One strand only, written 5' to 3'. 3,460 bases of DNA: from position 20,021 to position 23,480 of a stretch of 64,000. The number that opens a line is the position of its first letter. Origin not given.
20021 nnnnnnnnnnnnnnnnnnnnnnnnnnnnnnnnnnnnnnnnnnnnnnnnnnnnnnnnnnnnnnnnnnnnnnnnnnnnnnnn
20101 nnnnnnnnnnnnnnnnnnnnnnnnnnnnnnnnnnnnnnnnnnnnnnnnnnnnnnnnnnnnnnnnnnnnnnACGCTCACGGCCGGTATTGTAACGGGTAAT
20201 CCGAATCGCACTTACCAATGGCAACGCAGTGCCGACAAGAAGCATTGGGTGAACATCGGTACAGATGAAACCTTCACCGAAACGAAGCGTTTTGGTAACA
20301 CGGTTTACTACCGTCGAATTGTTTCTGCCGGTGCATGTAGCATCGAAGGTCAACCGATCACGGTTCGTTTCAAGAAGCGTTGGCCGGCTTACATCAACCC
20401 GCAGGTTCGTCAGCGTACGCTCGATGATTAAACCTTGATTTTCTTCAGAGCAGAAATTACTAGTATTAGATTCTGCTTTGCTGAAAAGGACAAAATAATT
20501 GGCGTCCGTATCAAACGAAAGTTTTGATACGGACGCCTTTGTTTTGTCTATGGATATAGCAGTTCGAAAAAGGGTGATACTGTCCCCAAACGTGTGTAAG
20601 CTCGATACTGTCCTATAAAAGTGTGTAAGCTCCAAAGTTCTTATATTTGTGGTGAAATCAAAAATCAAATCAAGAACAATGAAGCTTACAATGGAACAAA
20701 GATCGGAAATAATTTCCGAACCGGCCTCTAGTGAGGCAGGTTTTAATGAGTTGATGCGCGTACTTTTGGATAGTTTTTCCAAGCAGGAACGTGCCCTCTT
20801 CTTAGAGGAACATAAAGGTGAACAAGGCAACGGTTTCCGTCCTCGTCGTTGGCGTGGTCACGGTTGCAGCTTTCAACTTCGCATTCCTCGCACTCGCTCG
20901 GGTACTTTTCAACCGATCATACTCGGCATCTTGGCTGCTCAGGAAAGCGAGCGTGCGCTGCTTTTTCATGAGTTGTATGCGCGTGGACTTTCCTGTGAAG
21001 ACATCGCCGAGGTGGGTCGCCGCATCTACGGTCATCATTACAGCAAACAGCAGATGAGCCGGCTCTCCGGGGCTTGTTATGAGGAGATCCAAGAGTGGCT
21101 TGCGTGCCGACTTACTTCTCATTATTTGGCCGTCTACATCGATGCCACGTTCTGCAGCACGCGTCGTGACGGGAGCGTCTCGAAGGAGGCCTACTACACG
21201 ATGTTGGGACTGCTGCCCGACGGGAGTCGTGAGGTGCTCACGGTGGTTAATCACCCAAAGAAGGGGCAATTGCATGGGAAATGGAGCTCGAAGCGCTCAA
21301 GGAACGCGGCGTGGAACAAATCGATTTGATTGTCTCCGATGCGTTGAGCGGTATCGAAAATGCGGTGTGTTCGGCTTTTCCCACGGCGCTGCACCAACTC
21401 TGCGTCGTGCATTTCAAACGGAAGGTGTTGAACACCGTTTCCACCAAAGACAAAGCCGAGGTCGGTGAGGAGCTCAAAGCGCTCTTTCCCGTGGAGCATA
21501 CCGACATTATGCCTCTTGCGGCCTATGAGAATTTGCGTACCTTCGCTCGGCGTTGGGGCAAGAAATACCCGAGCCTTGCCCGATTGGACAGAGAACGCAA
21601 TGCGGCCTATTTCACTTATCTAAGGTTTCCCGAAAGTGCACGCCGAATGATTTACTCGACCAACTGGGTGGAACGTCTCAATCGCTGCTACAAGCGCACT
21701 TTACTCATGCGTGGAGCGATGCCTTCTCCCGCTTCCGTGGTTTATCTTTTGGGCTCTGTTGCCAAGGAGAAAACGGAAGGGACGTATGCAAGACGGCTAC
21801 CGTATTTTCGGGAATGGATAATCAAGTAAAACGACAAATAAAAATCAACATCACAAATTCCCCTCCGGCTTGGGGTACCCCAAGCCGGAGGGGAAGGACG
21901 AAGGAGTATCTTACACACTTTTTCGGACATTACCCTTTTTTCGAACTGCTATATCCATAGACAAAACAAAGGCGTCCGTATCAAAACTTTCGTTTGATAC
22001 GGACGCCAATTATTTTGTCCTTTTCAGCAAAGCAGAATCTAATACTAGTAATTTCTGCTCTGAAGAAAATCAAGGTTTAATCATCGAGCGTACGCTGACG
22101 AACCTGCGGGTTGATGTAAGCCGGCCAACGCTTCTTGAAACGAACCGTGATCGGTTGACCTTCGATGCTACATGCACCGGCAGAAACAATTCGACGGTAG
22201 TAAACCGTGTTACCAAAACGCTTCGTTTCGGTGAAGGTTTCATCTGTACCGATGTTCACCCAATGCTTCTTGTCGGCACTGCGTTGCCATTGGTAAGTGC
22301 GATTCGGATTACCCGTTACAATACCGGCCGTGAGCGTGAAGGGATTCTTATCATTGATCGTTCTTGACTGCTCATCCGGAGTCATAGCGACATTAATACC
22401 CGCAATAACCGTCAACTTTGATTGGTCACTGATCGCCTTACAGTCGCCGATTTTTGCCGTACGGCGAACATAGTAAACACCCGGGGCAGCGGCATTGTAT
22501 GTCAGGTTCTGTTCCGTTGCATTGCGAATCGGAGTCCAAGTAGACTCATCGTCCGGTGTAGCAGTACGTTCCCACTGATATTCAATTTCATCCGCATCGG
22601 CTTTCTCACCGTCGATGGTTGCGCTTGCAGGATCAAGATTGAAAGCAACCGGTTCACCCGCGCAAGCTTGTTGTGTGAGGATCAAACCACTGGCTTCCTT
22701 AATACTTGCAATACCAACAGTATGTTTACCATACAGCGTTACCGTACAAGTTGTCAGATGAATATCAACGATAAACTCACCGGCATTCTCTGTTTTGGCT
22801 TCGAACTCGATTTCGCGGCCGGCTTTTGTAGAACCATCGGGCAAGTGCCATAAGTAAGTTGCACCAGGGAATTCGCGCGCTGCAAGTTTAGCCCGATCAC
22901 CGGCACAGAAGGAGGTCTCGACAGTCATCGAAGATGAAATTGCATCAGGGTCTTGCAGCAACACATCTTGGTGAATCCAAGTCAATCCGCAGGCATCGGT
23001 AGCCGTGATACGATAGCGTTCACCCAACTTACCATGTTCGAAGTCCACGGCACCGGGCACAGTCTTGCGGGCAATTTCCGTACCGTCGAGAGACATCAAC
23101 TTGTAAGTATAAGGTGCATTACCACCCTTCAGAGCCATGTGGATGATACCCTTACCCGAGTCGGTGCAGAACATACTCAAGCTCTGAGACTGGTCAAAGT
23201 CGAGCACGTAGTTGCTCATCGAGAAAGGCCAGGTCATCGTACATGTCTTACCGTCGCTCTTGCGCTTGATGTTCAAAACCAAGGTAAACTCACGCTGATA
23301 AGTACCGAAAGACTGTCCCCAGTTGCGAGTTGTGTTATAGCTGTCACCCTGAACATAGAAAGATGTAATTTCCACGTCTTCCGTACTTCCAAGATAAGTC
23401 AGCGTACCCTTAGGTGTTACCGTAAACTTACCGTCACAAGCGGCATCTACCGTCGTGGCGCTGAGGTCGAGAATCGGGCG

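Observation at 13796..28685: Convergent pair of ~2,200-aa paralogous SprB-repeat surface proteins forming an accessory island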

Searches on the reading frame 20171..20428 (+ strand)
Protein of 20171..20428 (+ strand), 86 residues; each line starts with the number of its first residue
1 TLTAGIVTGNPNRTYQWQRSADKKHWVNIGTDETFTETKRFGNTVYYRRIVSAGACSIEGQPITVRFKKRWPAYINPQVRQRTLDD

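Call 64: search_protein_families(library=ncbifam, proteins=[window:20171-20428:+], max_evalue=0.01)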
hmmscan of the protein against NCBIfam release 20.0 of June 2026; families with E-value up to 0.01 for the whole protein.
seq(86 aa): 0 families

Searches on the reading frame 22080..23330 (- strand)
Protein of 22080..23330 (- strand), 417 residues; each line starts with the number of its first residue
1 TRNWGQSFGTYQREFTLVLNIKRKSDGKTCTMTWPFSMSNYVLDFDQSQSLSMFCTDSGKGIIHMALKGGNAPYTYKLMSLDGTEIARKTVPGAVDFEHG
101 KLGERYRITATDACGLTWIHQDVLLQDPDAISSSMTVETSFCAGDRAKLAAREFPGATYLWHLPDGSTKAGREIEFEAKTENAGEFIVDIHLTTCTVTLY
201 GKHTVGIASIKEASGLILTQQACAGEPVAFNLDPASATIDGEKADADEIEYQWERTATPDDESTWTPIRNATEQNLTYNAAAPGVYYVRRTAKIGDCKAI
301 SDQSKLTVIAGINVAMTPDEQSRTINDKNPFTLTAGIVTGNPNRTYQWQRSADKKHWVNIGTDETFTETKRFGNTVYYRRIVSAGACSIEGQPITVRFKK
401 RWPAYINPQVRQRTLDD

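Call 32: search_protein_representatives(protein=window:22080-23330:-)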
Query: 417 residues. Proteins with E-value up to 0.001 (for the whole library): 1483; up to 1e-10: 436; up to 1e-30: 79. The best 150 are listed.
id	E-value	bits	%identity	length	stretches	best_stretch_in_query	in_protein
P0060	3.3e-252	852.7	31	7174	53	250-391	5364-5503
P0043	6.3e-173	591.6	63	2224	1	1-417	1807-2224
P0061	9.9e-164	561.3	60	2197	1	1-416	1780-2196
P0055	1.4e-159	547.6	59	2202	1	1-416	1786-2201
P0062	1.6e-123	428.8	48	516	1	1-414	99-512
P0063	1.3e-120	419.2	46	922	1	2-414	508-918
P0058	1.9e-119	415.4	46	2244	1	2-414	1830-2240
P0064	3.4e-116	404.7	30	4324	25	247-397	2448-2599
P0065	4.1e-111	388.0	46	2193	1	1-416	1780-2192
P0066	1.9e-110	385.8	46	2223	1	3-416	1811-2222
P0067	3.3e-108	378.4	46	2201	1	3-416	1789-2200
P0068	3.6e-105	368.4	78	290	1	188-400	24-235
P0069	3.7e-105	368.3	28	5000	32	250-397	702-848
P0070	2.8e-104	365.5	44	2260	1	3-415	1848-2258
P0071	4.1e-93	328.7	42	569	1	3-415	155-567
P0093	2.2e-47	178.1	28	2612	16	226-390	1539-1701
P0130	1.1e-31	126.4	26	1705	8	227-387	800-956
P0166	6.1e-25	104.2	27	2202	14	227-383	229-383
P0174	1.1e-23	100.0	27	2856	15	223-388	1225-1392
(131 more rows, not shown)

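Call 38: predict_structure(alignment_id=A2)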
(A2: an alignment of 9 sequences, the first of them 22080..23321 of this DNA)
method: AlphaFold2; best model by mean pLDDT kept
length: 414 residues; sequences in the alignment: 9
mean_pLDDT: 83.7   pTM: 0.56
mean pLDDT of the five models: 83.7, 82.6, 79.2, 76.7, 76.6
residues with pLDDT >= 90: 172; 70-90: 190; 50-70: 27; < 50: 25
segments of 3 or more residues with pLDDT < 50: 1-11, 33-35, 400-403, 408-414
pLDDT, mean of each block of 10 residues (from residue 1): 34 64 69 57 84 81 87 94 95 89 93 86 85 88 89 88 93 91 91 85 92 89 90 90 89 92 93 89 95 91 89 83 79 82 91 92 84 90 83 74 50 44
secondary structure, 60 per line:
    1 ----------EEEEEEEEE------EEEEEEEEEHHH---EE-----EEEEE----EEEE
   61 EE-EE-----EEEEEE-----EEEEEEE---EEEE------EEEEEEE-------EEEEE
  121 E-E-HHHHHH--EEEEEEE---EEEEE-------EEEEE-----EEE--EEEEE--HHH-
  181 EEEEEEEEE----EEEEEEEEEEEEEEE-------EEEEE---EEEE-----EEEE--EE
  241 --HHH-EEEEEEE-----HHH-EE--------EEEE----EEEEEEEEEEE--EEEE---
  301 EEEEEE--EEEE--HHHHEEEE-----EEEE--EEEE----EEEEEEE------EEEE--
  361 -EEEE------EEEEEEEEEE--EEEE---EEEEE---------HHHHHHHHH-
elements in order: E11-19 E26-34 E48-52 E57-62 E71-76 E82-88 E92-95 E102-108 E116-121 H125-130 E133-139 E143-147 E155-159 E165-167 E170-174 E181-189 E194-208 E216-220 E224-227 E233-236 E247-253 E273-276 E281-291 E294-297 E301-306 E309-312 H315-318 E319-322 E328-331 E334-337 E342-348 E355-358 E362-365 E372-381 E384-387 E391-395 H405-413

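Call 42: fold_search(model_id=the predicted structure, library=pdb)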
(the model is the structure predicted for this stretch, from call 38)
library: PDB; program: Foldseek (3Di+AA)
matches with E <= 10: 1967; with E <= 0.001: 332
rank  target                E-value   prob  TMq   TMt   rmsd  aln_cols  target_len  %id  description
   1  9flu_A                7.5e-13  1.00  0.30  0.36  22.2       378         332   13  CryoEM structure of the fragment-1 (3402-3733) in the grappling hook protein A (GhpA) in the bacterium Aureispira sp.  (released 2024-10-16)
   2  9fls_A                9.2e-13  1.00  0.37  0.43  20.6       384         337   13  CryoEM structure of the fragment-3 (2061-2397) in the grappling hook protein A (GhpA) in the bacterium Aureispira sp.  (released 2024-10-16)
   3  4yfd_A                2.2e-12  1.00  0.29  0.25  24.4       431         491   12  Crystal structure PTP delta Ig1-Fn2 in complex with IL-1RAcP (released 2015-05-06)
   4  5k6z_A                3.6e-12  1.00  0.25  0.27  28.8       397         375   11  Sidekick chimera containing sidekick-2 immunoglobulin domains 1-2 and sidekick-1 immunoglobulin domains 3-4 (released 2016-09-28)
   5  9flw_A                4.2e-12  1.00  0.34  0.29  22.0       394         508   13  CryoEM structure of the fragment-6 (3571-4078) in the grappling hook protein A (GhpA) in the bacterium Aureispira sp.  (released 2024-10-16)
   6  9g8b_A                4.9e-12  1.00  0.29  0.33  22.4       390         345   13  CryoEM structure of the fragment-2 (2892-3236) in the grappling hook protein A (GhpA) in the bacterium Aureispira sp.  (released 2024-10-16)
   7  4x83_D                4.9e-12  1.00  0.24  0.25  28.9       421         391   14  Crystal structure of Dscam1 isoform 7.44, N-terminal four Ig domains (released 2015-12-16)
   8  3kld_A                5.2e-12  1.00  0.27  0.29  28.1       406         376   15  PTPRG CNTN4 complex (released 2009-12-22)
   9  9fly_A                5.8e-12  1.00  0.33  0.18  33.5       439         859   14  CryoEM structure of the base (4151-5009) in the grappling hook protein A (GhpA) in the bacterium Aureispira sp. CCB-QB (released 2024-10-16)
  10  9flx_A                7.4e-12  1.00  0.27  0.31  22.5       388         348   15  CryoEM structure of the fragment-4 (4074-4421) in the grappling hook protein A (GhpA) in the bacterium Aureispira sp.  (released 2024-10-16)
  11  4x83_A                7.8e-12  1.00  0.24  0.25  29.2       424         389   14  Crystal structure of Dscam1 isoform 7.44, N-terminal four Ig domains (released 2015-12-16)
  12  3jxa_B                1.4e-11  1.00  0.27  0.28  28.7       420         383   14  Immunoglobulin domains 1-4 of mouse CNTN4 (released 2009-12-22)
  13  9flp_A                1.4e-11  1.00  0.25  0.12  45.9       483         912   13  CryoEM structure of the neck (1403-2314) in the grappling hook protein A (GhpA) in the bacterium Aureispira sp. CCB-QB (released 2024-10-16)
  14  5xx0_A                1.7e-11  1.00  0.25  0.27  28.8       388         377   12  Crystal structure of the four N-terminal immunoglogulin domains of Sidekick-2 protein (released 2018-08-29)
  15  9flv_A                2.3e-11  1.00  0.30  0.29  22.2       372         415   12  CryoEM structure of the fragment-5 (2393-2807) in the grappling hook protein A (GhpA) in the bacterium Aureispira sp.  (released 2024-10-16)
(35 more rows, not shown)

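Call 64: search_protein_families(library=ncbifam, proteins=[P0174, P0093, P0130], max_evalue=0.01)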
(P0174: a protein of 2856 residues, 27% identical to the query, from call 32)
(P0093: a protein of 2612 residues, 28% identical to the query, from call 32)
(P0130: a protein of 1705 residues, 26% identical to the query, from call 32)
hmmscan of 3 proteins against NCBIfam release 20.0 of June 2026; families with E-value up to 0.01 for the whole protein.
P0174 (2856 aa): 2 families
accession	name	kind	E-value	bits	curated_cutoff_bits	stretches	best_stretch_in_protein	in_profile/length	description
TIGR04183.1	Por_Secre_tail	domain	4.4e-08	33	23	1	2801-2856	17-72/72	T9SS type A sorting domain-containing protein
NF052644.1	T9SS_DNase_Rie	equivalog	0.00042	19.8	260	1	2790-2856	185-251/251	T9SS-dependent surface endonuclease, AS87_RS02955 family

P0093 (2612 aa): 2 families
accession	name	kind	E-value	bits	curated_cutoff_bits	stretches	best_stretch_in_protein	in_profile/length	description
NF040485.1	ZirU_fam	subfamily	3.8e-11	43.5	100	3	628-667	168-209/210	ZirU family protein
TIGR04183.1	Por_Secre_tail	domain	7.5e-08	32.3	23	1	2541-2612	2-71/72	T9SS type A sorting domain-containing protein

P0130 (1705 aa): 1 family
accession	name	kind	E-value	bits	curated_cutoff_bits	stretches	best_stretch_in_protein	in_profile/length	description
TIGR04183.1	Por_Secre_tail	domain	8e-12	45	23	1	1628-1705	1-72/72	T9SS type A sorting domain-containing protein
